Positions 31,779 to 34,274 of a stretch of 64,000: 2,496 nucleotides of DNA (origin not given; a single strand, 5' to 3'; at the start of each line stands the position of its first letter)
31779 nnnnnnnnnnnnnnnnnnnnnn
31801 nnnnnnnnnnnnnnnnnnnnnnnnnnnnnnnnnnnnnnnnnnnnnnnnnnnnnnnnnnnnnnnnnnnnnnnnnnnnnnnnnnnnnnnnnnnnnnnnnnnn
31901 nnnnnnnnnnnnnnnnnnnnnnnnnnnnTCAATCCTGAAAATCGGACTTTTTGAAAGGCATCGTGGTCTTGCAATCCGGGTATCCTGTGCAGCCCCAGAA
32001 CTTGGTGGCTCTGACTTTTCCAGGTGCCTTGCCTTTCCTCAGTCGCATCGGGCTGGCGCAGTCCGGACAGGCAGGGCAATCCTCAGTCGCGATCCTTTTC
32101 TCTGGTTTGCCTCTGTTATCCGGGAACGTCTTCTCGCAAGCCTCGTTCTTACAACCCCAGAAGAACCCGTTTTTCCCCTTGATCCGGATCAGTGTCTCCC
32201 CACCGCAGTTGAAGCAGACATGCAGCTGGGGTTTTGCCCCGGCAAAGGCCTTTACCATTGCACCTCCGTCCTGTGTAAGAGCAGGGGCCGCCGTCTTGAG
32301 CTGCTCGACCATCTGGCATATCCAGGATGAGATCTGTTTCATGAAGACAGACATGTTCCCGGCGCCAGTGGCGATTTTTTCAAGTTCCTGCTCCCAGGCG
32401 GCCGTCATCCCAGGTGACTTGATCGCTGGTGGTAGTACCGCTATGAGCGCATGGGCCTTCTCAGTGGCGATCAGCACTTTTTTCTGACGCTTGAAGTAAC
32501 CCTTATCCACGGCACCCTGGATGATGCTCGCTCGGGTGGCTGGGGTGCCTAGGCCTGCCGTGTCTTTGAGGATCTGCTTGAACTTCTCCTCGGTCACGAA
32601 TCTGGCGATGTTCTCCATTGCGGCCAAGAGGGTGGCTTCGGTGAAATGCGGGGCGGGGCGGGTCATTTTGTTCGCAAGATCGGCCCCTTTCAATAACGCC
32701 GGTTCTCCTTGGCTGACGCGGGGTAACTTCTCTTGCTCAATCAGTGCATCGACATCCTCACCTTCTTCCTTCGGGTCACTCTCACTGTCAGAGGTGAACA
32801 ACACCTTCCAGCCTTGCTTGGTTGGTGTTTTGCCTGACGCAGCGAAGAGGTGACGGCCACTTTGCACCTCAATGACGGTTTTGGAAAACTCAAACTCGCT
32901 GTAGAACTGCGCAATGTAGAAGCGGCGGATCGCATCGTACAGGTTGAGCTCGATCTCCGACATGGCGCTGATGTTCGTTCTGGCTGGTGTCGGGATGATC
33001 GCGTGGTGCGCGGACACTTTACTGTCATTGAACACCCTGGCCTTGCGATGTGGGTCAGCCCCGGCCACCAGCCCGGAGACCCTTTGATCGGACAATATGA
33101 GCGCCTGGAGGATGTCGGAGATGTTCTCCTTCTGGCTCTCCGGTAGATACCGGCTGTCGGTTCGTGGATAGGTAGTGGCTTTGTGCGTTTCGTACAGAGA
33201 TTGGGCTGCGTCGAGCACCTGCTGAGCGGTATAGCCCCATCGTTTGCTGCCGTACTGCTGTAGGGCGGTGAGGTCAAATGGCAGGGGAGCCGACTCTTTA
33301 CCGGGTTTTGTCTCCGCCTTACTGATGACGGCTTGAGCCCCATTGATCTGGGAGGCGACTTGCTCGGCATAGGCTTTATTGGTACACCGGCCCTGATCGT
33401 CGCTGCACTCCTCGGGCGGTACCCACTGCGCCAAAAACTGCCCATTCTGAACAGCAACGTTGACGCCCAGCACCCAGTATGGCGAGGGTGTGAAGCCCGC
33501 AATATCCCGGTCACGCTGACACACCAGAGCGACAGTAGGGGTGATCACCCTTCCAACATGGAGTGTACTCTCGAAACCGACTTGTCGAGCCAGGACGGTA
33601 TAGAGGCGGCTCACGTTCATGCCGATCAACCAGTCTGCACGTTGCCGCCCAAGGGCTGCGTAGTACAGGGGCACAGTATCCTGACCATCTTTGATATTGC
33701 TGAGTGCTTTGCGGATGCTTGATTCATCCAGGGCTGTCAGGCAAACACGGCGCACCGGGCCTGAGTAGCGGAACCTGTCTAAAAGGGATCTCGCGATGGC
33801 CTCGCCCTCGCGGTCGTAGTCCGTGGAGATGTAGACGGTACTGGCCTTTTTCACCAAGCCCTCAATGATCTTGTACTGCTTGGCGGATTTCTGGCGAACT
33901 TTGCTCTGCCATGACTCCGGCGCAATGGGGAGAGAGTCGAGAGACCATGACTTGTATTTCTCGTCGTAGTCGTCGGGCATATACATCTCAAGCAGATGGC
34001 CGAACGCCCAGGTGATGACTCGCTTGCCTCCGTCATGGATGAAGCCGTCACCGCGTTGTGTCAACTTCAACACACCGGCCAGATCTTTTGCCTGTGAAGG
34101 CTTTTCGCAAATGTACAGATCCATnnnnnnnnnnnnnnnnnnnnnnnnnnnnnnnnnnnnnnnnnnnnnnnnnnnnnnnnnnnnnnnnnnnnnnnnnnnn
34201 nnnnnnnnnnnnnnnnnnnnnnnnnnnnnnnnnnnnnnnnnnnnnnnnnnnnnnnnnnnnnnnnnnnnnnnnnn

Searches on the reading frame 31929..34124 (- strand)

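Call 54: search_protein_families(library=pfam, proteins=[window:31929-34124:-], max_evalue=0.001)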
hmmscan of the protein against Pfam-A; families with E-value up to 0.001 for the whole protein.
window:31929-34124:- (731 aa): 3 families
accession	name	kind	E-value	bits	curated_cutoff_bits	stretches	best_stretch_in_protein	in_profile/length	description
PF01131.25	Topoisom_bac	-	8.9e-106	354.7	35.1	1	152-595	5-410/411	DNA topoisomerase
PF01751.28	Toprim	-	4.7e-13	49.5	23.1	1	3-119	2-81/96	Toprim domain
PF01396.24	Zn_ribbon_Top1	-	3e-11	43.4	32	1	686-726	4-38/39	Topoisomerase DNA binding C4 zinc finger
